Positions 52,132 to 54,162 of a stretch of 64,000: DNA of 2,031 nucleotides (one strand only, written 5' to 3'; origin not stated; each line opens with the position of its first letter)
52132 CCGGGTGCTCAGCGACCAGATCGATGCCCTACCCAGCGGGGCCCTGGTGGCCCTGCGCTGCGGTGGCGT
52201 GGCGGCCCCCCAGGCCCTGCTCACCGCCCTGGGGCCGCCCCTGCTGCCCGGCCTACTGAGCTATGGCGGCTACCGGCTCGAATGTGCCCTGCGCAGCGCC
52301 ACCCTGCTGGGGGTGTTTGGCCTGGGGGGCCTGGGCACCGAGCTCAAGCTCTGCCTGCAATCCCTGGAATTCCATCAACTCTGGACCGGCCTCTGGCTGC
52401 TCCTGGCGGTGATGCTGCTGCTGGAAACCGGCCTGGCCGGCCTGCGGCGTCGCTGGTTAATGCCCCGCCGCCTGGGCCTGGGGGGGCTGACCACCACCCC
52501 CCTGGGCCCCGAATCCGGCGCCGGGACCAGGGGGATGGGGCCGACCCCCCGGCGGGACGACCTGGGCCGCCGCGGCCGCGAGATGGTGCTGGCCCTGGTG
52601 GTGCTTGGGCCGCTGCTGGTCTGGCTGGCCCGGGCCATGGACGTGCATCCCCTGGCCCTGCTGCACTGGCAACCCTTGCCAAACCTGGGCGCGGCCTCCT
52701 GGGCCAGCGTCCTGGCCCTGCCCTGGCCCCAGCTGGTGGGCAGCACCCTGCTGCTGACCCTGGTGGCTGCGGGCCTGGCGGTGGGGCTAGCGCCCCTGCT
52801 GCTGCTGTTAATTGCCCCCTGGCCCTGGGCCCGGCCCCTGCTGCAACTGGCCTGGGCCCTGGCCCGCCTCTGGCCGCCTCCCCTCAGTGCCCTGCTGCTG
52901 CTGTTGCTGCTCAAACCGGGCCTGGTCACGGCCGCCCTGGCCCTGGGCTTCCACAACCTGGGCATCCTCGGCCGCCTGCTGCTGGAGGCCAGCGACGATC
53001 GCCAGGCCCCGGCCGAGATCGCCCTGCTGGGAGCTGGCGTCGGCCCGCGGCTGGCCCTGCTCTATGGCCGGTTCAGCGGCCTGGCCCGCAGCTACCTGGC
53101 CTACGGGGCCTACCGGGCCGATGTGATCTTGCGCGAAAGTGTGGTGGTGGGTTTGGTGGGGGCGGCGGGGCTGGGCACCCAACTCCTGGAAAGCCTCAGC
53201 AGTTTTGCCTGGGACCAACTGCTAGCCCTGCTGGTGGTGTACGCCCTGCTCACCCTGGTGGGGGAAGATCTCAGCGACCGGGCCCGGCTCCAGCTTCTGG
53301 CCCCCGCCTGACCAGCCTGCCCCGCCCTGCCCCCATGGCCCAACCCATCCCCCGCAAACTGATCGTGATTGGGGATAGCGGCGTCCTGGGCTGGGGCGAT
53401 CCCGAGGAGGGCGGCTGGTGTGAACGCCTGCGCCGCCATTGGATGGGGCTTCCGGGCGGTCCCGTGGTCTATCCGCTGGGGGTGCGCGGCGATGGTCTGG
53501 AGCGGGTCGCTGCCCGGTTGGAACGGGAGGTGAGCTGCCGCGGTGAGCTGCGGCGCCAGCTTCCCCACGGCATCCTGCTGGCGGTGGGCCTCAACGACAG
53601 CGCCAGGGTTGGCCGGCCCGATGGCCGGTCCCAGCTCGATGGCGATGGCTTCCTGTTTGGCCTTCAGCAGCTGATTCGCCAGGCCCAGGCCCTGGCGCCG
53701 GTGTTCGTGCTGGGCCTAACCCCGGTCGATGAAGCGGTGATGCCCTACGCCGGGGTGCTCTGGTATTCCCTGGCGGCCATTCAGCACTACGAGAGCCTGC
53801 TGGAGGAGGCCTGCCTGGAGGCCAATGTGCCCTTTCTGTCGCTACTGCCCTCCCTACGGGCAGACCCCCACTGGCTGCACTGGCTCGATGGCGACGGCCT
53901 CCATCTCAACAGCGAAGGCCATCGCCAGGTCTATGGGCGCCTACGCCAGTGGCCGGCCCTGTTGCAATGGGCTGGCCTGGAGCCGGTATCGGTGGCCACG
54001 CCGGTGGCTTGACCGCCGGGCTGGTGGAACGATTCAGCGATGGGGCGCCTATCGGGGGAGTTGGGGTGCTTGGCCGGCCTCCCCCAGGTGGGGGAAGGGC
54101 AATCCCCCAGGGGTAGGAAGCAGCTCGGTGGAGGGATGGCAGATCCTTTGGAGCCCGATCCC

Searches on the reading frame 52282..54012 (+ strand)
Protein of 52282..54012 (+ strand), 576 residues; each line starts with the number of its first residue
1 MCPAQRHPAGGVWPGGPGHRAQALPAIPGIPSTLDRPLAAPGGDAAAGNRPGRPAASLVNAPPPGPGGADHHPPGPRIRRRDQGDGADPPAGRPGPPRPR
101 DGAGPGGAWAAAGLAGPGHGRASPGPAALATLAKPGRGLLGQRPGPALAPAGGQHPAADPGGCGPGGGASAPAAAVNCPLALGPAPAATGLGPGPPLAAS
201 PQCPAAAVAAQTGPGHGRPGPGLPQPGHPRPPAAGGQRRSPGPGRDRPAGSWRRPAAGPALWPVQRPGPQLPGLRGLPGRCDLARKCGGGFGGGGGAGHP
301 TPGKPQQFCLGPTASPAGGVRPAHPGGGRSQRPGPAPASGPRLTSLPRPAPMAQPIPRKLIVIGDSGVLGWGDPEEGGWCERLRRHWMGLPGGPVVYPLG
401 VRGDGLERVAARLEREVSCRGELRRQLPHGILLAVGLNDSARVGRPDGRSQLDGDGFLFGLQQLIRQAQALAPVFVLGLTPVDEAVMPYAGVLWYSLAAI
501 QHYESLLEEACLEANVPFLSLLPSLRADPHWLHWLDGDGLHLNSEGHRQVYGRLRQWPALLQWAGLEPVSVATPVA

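Call 11: search_protein_families(library=pfam, proteins=[window:52282-54012:+], max_evalue=0.001)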
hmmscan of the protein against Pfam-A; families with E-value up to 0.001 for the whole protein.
window:52282-54012:+ (576 aa): 2 families
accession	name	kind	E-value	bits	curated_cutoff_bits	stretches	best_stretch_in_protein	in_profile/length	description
PF13472.12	Lipase_GDSL_2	-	7.7e-20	72.6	32.9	1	362-548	1-177/178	GDSL-like Lipase/Acylhydrolase family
PF00657.28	Lipase_GDSL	-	0.00034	21.3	23.6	1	361-550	2-204/208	GDSL-like Lipase/Acylhydrolase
